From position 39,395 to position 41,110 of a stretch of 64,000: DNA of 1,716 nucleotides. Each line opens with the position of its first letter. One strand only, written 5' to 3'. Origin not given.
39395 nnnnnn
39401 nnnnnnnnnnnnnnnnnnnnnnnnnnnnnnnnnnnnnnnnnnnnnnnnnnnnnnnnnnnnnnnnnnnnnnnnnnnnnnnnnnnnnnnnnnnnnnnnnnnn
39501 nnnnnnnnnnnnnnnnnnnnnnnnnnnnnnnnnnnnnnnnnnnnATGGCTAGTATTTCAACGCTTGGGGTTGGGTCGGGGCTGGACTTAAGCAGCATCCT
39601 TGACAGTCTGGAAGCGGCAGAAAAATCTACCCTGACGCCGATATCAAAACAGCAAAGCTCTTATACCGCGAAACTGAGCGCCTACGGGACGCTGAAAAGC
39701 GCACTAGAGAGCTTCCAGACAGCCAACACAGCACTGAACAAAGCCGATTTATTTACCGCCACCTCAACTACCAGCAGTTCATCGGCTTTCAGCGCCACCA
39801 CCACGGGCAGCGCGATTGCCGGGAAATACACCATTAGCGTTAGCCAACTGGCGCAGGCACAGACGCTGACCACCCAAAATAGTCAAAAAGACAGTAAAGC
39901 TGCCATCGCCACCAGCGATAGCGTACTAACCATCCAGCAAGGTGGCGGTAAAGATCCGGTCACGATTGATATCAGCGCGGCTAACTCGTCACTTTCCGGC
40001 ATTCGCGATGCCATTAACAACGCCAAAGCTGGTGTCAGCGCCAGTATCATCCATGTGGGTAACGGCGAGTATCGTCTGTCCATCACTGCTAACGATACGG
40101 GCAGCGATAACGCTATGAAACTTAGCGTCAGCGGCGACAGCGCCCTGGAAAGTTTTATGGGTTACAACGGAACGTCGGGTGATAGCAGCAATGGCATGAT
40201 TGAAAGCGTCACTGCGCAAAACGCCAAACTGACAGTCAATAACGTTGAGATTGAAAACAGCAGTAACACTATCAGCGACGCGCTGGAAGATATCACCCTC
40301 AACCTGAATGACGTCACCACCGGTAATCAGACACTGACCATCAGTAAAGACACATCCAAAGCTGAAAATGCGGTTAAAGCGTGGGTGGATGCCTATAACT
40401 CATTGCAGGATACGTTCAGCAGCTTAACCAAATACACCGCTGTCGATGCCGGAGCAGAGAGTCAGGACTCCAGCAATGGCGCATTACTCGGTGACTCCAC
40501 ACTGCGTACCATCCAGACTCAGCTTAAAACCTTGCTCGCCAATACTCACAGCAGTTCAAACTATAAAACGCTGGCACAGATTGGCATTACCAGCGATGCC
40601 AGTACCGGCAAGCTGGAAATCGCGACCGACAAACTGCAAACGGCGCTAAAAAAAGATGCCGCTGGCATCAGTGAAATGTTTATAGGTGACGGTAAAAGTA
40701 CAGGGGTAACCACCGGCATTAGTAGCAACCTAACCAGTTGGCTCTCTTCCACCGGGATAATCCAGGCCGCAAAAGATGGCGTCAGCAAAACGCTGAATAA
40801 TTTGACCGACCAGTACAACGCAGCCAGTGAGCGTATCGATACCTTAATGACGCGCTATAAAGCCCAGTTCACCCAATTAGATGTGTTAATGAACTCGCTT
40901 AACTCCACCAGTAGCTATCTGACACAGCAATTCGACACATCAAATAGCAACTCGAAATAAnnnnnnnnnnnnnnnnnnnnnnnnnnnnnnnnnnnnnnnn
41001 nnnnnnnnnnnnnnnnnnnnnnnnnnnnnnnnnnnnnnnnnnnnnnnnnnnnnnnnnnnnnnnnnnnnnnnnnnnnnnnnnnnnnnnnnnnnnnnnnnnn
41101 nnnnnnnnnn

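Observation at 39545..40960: FliD cap protein diverges from K-12 in step with the fliC allele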

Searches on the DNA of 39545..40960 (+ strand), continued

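Call 33: get_annotated_region(hit=H155, flank=5000)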
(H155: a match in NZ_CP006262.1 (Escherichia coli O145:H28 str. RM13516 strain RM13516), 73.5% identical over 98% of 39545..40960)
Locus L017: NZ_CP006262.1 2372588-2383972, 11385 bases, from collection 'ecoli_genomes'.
description: Escherichia coli O145:H28 str. RM13516 chromosome, complete genome
organism: Escherichia coli O145:H28 str. RM13516 strain RM13516 (NCBI taxid 1248915)
replicon: chromosome; assembly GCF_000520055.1
host: Homo sapiens; source: feces; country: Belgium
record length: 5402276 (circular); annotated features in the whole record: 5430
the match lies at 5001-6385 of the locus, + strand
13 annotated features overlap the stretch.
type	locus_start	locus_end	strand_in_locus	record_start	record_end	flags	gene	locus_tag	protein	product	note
CDS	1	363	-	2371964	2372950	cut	dcyD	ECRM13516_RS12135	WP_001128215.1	D-cysteine desulfhydrase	-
CDS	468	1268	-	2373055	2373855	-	tcyJ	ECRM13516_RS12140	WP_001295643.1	cystine ABC transporter substrate-binding protein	-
CDS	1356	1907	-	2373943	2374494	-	fliZ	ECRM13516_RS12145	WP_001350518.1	flagella biosynthesis regulatory protein FliZ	-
CDS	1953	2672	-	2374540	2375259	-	fliA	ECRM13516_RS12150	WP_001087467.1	RNA polymerase sigma factor FliA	-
CDS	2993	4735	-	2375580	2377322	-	-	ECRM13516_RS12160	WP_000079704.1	FliC/FljB family flagellin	-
CDS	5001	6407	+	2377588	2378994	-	fliD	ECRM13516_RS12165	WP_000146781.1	flagellar filament capping protein FliD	-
CDS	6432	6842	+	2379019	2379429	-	fliS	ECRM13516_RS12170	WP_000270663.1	flagellar export chaperone FliS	-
CDS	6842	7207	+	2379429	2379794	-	fliT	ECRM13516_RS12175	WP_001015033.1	flagella biosynthesis regulatory protein FliT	-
CDS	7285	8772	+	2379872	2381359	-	amyA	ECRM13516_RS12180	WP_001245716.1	alpha-amylase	-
CDS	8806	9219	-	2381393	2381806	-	yedD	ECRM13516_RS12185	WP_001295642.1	lipoprotein YedD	-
CDS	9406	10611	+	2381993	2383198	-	yedE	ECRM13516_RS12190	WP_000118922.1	selenium metabolism membrane protein YedE/FdhT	-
CDS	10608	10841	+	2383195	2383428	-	yedF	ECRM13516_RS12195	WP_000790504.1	sulfurtransferase-like selenium metabolism protein YedF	-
CDS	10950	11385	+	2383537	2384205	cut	yedK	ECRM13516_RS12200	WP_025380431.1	SOS response-associated peptidase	-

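Call 34: get_annotated_region(hit=H160, flank=5000)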
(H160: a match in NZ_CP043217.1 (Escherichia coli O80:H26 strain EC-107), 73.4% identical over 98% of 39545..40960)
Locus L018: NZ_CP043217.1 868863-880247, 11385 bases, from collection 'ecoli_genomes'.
description: Escherichia coli O80:H26 strain EC-107 chromosome, complete genome
organism: Escherichia coli O80:H26 strain EC-107 (NCBI taxid 2605620)
replicon: chromosome; assembly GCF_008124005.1
host: -; source: chicken; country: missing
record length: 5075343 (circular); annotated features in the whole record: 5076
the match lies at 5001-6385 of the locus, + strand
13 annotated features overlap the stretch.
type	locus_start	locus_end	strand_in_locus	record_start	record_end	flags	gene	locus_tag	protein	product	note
CDS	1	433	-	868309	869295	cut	dcyD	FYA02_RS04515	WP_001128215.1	D-cysteine desulfhydrase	-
CDS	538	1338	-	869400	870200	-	tcyJ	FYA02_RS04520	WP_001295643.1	cystine ABC transporter substrate-binding protein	-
CDS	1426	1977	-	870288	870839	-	fliZ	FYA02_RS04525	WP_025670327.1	flagella biosynthesis regulatory protein FliZ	-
CDS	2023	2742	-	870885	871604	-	fliA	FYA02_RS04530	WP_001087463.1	RNA polymerase sigma factor FliA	-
CDS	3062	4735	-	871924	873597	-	-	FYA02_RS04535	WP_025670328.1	FliC/FljB family flagellin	-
CDS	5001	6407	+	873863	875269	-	fliD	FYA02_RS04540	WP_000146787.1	flagellar filament capping protein FliD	-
CDS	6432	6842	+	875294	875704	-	fliS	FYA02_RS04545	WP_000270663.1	flagellar export chaperone FliS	-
CDS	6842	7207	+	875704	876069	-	fliT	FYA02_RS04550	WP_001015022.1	flagella biosynthesis regulatory protein FliT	-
CDS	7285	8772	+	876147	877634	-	amyA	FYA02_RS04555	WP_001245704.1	alpha-amylase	-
CDS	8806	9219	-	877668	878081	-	yedD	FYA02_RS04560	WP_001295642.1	lipoprotein YedD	-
CDS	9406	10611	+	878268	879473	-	yedE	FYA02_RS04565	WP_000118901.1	selenium metabolism membrane protein YedE/FdhT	-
CDS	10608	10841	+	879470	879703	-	yedF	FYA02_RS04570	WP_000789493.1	sulfurtransferase-like selenium metabolism protein YedF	-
CDS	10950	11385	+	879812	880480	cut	yedK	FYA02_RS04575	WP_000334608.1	SOS response-associated peptidase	-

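Call 35: get_annotated_region(hit=H156, flank=5000)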
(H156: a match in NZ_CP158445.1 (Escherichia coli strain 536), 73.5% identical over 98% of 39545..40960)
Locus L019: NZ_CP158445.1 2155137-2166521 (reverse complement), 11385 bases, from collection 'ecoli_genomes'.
description: Escherichia coli strain 536 chromosome, complete genome
organism: Escherichia coli strain 536 (NCBI taxid 562)
replicon: chromosome; assembly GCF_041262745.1
host: Homo sapiens; source: urine; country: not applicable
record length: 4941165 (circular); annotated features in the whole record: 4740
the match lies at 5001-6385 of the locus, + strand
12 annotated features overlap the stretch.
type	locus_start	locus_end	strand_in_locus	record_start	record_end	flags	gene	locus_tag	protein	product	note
CDS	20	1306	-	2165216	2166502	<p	uvrC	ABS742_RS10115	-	excinuclease ABC subunit UvrC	incomplete; partial in the middle of a contig; missing N-terminus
CDS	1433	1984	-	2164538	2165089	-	fliZ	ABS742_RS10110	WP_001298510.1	flagella biosynthesis regulatory protein FliZ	-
CDS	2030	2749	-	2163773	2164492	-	fliA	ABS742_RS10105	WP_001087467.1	RNA polymerase sigma factor FliA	-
CDS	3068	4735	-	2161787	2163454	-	-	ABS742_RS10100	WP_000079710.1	FliC/FljB family flagellin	-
CDS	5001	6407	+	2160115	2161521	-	fliD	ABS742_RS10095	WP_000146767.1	flagellar filament capping protein FliD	-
CDS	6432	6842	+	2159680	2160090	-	fliS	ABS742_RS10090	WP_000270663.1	flagellar export chaperone FliS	-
CDS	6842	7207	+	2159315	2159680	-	fliT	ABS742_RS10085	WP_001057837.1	flagella biosynthesis regulatory protein FliT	-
CDS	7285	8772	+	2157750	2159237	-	amyA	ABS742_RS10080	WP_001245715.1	alpha-amylase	-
CDS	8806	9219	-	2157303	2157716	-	yedD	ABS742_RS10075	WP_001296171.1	lipoprotein YedD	-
CDS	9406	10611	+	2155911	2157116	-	yedE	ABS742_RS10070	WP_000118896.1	selenium metabolism membrane protein YedE/FdhT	-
CDS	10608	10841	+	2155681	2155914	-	yedF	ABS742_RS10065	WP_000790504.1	sulfurtransferase-like selenium metabolism protein YedF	-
CDS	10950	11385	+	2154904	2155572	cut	yedK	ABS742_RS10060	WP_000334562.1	SOS response-associated peptidase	-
